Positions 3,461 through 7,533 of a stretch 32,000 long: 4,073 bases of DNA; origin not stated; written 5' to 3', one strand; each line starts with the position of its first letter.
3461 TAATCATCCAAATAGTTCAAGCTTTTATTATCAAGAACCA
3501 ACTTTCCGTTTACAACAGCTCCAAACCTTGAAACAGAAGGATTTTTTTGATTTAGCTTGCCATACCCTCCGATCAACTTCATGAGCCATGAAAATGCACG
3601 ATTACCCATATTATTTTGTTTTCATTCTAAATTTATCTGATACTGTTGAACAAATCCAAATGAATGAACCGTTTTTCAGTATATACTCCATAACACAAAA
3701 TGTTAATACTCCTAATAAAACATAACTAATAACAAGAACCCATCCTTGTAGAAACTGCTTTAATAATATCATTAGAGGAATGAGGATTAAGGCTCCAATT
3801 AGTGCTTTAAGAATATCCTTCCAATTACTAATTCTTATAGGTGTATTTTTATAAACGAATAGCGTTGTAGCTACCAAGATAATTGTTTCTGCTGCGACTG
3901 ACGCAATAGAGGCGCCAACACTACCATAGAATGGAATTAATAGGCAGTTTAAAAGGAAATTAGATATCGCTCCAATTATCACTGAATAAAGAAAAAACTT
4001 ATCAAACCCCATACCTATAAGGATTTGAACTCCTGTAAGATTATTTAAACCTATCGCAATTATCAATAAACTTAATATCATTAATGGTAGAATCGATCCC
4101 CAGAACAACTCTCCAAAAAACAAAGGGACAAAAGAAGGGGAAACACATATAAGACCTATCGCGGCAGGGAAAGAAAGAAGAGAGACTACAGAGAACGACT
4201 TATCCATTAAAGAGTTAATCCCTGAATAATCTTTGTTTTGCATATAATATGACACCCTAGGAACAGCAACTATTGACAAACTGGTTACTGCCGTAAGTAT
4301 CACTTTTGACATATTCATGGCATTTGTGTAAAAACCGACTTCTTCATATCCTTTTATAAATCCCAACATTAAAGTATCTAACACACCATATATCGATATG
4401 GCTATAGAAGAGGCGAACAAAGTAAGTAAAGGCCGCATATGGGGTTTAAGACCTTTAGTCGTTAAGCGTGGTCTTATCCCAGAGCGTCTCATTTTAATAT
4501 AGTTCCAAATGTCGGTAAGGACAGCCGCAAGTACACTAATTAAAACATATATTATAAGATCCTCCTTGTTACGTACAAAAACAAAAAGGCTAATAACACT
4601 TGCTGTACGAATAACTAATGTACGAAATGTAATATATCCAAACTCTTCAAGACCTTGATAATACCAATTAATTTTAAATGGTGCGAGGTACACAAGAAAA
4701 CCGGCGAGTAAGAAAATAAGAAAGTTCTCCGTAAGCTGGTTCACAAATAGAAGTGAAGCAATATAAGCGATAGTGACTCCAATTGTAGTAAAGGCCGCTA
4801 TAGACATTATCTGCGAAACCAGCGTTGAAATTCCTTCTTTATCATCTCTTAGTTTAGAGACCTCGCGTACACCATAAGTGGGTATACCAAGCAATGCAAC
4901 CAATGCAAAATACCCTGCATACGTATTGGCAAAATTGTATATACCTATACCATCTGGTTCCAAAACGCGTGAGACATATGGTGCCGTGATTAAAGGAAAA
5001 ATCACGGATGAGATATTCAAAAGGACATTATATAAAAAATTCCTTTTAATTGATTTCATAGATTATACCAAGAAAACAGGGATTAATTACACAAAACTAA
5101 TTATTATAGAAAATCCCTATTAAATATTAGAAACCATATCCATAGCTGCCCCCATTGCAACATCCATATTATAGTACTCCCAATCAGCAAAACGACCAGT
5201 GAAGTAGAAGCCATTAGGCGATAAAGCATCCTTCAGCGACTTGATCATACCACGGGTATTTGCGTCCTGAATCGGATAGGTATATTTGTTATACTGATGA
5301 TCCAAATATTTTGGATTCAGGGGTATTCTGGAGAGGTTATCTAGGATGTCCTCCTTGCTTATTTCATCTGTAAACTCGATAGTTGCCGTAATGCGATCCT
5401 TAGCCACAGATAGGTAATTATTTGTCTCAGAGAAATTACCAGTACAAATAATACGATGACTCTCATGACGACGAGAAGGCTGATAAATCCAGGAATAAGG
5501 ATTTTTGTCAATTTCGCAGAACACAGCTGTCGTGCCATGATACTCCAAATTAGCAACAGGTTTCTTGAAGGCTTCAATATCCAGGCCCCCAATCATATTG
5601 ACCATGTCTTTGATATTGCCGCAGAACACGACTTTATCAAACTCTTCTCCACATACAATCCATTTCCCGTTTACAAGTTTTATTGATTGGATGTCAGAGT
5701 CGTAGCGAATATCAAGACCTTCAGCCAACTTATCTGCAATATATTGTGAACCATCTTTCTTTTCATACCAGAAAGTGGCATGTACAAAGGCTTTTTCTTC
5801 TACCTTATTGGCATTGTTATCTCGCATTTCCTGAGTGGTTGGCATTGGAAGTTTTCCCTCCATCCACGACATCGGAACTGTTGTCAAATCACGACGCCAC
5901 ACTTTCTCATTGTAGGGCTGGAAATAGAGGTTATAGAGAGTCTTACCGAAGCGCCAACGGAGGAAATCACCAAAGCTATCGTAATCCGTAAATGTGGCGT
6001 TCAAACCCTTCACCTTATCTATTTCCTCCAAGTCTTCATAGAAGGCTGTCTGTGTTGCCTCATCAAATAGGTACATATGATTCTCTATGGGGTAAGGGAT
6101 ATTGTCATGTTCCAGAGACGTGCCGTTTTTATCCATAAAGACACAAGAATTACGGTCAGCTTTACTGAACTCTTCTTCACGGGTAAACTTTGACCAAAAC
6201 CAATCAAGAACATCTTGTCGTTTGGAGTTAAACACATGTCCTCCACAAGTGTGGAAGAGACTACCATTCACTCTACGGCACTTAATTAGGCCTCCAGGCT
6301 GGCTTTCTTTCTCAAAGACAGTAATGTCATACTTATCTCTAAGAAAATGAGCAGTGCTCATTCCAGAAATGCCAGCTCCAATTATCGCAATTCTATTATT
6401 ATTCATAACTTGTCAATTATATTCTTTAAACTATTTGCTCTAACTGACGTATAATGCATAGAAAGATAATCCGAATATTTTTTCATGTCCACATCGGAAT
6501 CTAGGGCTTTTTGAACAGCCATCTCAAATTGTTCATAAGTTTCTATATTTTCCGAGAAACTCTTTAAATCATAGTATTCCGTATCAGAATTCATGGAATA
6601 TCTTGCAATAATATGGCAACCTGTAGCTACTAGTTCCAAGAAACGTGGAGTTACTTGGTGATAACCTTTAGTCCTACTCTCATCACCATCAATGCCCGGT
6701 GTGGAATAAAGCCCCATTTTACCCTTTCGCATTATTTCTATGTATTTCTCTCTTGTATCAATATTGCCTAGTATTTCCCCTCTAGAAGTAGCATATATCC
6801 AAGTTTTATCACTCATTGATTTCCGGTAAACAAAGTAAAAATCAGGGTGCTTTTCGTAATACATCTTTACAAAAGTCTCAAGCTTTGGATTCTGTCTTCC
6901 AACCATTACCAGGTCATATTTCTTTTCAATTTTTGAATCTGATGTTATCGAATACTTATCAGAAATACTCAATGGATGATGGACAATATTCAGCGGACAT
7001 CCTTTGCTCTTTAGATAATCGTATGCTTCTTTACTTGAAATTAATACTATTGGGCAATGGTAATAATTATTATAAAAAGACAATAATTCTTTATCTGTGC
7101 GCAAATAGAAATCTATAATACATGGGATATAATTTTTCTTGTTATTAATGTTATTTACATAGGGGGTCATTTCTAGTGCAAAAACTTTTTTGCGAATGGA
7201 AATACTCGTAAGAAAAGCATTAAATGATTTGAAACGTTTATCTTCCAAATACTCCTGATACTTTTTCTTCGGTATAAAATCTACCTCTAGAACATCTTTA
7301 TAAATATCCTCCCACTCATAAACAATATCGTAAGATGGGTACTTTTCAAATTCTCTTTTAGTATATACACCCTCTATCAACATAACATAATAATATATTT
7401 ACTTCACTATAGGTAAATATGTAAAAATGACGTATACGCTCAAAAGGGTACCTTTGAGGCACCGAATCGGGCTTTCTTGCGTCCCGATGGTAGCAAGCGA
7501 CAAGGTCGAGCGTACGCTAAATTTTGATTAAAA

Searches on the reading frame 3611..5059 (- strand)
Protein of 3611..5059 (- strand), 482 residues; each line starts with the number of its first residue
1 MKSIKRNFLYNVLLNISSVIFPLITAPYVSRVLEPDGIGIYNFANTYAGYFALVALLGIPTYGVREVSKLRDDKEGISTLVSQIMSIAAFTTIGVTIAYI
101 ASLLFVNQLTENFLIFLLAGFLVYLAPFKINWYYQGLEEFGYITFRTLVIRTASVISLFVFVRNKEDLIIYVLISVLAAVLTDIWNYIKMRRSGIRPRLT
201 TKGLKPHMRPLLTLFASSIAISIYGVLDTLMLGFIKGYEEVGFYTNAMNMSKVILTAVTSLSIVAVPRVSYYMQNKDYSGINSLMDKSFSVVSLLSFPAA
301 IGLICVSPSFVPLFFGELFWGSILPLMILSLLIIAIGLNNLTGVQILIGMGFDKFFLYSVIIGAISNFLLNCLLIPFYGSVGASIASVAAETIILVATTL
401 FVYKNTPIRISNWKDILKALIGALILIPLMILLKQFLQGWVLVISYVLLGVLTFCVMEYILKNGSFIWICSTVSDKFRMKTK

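Call 3: search_protein_families(library=pfam, proteins=[window:3611-5059:-], max_evalue=0.01)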
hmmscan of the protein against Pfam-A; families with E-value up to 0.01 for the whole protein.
window:3611-5059:- (482 aa): 3 families
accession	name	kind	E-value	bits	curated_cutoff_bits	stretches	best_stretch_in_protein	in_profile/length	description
PF01943.22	Polysacc_synt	-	8.6e-32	111.1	28.2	1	5-271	2-272/274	Polysaccharide biosynthesis protein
PF13440.11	Polysacc_synt_3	-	4e-16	59.5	23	1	29-319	2-288/293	Polysaccharide biosynthesis protein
PF03023.19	MurJ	-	4.2e-05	22.8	27.4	1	83-448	63-447/451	Lipid II flippase MurJ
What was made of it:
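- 3611..5059 (-): Wzx-type oligosaccharide flippase, 1 nt upstream of the GRE. Pfam Polysacc_synt 8.6e-32 (call 3).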

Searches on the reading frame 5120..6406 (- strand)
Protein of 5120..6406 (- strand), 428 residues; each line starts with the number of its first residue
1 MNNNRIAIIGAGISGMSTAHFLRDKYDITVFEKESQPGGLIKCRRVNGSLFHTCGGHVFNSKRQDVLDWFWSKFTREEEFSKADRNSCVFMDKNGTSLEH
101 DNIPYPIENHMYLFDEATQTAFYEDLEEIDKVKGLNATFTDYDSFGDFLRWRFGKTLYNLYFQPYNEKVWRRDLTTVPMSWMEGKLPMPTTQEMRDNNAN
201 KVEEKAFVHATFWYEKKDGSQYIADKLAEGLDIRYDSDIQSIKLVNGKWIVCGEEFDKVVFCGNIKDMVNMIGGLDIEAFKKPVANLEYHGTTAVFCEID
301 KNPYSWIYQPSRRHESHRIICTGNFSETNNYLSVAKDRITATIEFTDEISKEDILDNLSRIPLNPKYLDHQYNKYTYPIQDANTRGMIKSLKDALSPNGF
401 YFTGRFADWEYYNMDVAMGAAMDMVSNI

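Call 3: search_protein_families(library=pfam, proteins=[window:5120-6406:-], max_evalue=0.01)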
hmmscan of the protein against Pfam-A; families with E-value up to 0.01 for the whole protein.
window:5120-6406:- (428 aa): 5 families
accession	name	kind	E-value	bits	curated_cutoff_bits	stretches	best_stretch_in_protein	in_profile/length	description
PF13450.12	NAD_binding_8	-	4.3e-14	53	21.9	1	8-66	1-61/68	NAD(P)-binding Rossmann-like domain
PF01266.30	DAO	-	4.5e-10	40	27.9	1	5-39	1-37/353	FAD dependent oxidoreductase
PF01593.30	Amino_oxidase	-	8.2e-07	29.1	19.8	1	13-307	1-297/443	Flavin containing amine oxidoreductase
PF21799.2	MurD-like_N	-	0.0058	17.3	27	0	5-43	2-41/88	Mur ligase MurD-like, N-terminal domain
PF07992.20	Pyr_redox_2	-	0.0098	15.8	26.1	0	5-35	2-33/291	Pyridine nucleotide-disulphide oxidoreductase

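Call 6: search_protein_families(library=ncbifam, proteins=[window:5120-6406:-], max_evalue=0.01)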
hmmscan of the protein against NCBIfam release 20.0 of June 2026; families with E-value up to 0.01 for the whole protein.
window:5120-6406:- (428 aa): 37 families (the best 25 are shown)
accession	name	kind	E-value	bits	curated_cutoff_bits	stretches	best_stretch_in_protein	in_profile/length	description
NF005547.0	PRK07208.1-3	equivalog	2.7e-24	85.8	380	1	2-426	3-439/465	hypothetical protein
NF005548.0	PRK07208.1-4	equivalog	8.7e-21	74.1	389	1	2-249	2-245/488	hypothetical protein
NF005546.0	PRK07208.1-2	equivalog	7.9e-18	64.3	418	2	1-86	2-88/527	hypothetical protein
TIGR00031.1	UDP-GALP_mutase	equivalog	1e-16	60.9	303.75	2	6-271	4-252/378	UDP-galactopyranose mutase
NF005545.0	PRK07208.1-1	equivalog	6.7e-15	54.4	451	1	5-181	9-174/504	hypothetical protein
NF005549.0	PRK07208.1-5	equivalog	1.2e-13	50.4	587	2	3-73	4-78/534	hypothetical protein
NF005560.0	PRK07233.1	equivalog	6.9e-12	44.9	252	1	5-48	2-46/435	hypothetical protein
TIGR00562.1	proto_IX_ox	equivalog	1e-08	34.2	97.85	1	4-70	3-71/470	protoporphyrinogen oxidase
NF008841.0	PRK11883.1-1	equivalog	2.4e-07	30.1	517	1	2-119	2-125/453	protoporphyrinogen oxidase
NF010590.0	PRK13984.1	equivalog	2.1e-06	26.2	946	1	3-42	288-328/611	putative oxidoreductase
NF058655.1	CrtID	equivalog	3.9e-06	26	640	1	6-79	1-72/478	bifunctional phytoene desaturase/3,4-desaturase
NF008843.0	PRK11883.1-3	equivalog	4e-06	26.2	406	1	5-49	3-50/424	protoporphyrinogen oxidase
TIGR03467.1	HpnE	equivalog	5.6e-06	25.9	283.05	1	6-108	1-105/430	hydroxysqualene dehydroxylase HpnE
NF009454.0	PRK12814.1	equivalog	5.6e-06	25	916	1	4-42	194-233/657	putative NADPH-dependent glutamate synthase small subunit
TIGR03315.1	Se_ygfK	equivalog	5.8e-06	24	835.3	1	3-42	537-577/1012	putative selenate reductase subunit YgfK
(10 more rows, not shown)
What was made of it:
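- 5120..6406 (-): Divergent UGM-like flavoprotein (428 aa), in the slot where the closest relatives carry canonical GLF. NAD_binding_8 4e-14 and TIGR00031 1e-16 (calls 3, 6).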

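Call 69: search_solved_structures(query=window:5120-6406:-, max_evalue=0.01)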
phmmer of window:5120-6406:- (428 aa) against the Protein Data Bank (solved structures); distinct sequences matched with E-value up to 0.01: 28.
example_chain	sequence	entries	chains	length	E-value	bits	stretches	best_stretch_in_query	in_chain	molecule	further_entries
4dsg_A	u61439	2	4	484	1.5e-09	40.5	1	5-329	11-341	UDP-galactopyranose mutase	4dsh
3ukk_A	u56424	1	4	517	7.1e-09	38.2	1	6-217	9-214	UDP-galactopyranose mutase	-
4u8i_A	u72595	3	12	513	1.4e-08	37.2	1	6-216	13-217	UDP-galactopyranose mutase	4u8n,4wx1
3uka_A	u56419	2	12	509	1.7e-08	36.9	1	6-216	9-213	UDP-galactopyranose mutase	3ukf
3ukl_A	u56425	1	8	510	1.7e-08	36.9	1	6-216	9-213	UDP-galactopyranose mutase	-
3ukq_A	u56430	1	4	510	1.8e-08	36.9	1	6-216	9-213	UDP-galactopyranose mutase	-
3ukp_A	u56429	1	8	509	1.8e-08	36.9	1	6-216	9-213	UDP-galactopyranose mutase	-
3ukh_A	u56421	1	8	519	1.8e-08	36.9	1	6-216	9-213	UDP-galactopyranose mutase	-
3ute_A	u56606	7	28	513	1.9e-08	36.8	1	6-216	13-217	UDP-galactopyranose mutase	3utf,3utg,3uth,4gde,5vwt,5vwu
4u8m_A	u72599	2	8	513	1.9e-08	36.8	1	6-216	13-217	UDP-galactopyranose mutase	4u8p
4u8l_A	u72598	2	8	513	3e-08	36.2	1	6-197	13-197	UDP-galactopyranose mutase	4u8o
4u8k_A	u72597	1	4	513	4.9e-08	35.5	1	6-216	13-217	UDP-galactopyranose mutase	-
4u8j_A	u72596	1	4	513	3.3e-07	32.7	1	6-216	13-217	UDP-galactopyranose mutase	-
5hhf_A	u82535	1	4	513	3.4e-07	32.7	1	6-216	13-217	UDP-galactopyranose mutase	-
3hdq_A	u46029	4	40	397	6.7e-07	31.7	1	7-192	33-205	UDP-galactopyranose mutase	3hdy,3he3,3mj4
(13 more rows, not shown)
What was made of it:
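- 5120..6406 (-): Best PDB hits are UDP-galactopyranose mutases, 4dsg at 1.5e-9 (call 69).
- In this window the adjacent slot holds a UGM-like flavoprotein (call 69).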

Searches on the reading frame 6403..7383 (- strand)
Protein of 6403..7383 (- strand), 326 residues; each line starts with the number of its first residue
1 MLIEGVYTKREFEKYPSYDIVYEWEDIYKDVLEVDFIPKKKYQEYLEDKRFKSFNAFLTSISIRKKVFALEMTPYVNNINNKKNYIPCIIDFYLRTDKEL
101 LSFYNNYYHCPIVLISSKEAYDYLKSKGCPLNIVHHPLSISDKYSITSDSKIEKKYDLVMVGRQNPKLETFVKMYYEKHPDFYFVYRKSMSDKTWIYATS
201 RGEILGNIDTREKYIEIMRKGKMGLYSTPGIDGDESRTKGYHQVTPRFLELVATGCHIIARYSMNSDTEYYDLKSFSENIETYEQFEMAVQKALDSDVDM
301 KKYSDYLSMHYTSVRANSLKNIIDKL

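Call 3: search_protein_families(library=pfam, proteins=[window:6403-7383:-], max_evalue=0.01)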
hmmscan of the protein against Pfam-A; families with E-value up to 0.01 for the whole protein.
window:6403-7383:- (326 aa): 0 families

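Call 6: search_protein_families(library=ncbifam, proteins=[window:6403-7383:-], max_evalue=0.01)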
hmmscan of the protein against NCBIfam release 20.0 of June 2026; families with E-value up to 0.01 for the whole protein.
window:6403-7383:- (326 aa): 0 families

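Call 70: search_solved_structures(query=window:6403-7383:-, max_evalue=1)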
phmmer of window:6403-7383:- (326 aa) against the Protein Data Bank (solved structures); distinct sequences matched with E-value up to 1: 0.

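Call 71: search_protein_families(library=padloc, proteins=[window:6403-7383:-], max_evalue=0.01)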
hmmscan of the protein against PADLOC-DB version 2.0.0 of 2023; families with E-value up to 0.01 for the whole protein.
window:6403-7383:- (326 aa): 0 families
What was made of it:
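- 6403..7383 (-): Unknown 326-aa protein, start overlapping the flavoprotein gene. No hit in Pfam, NCBIfam, PDB or PADLOC (calls 3, 6, 70, 71).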
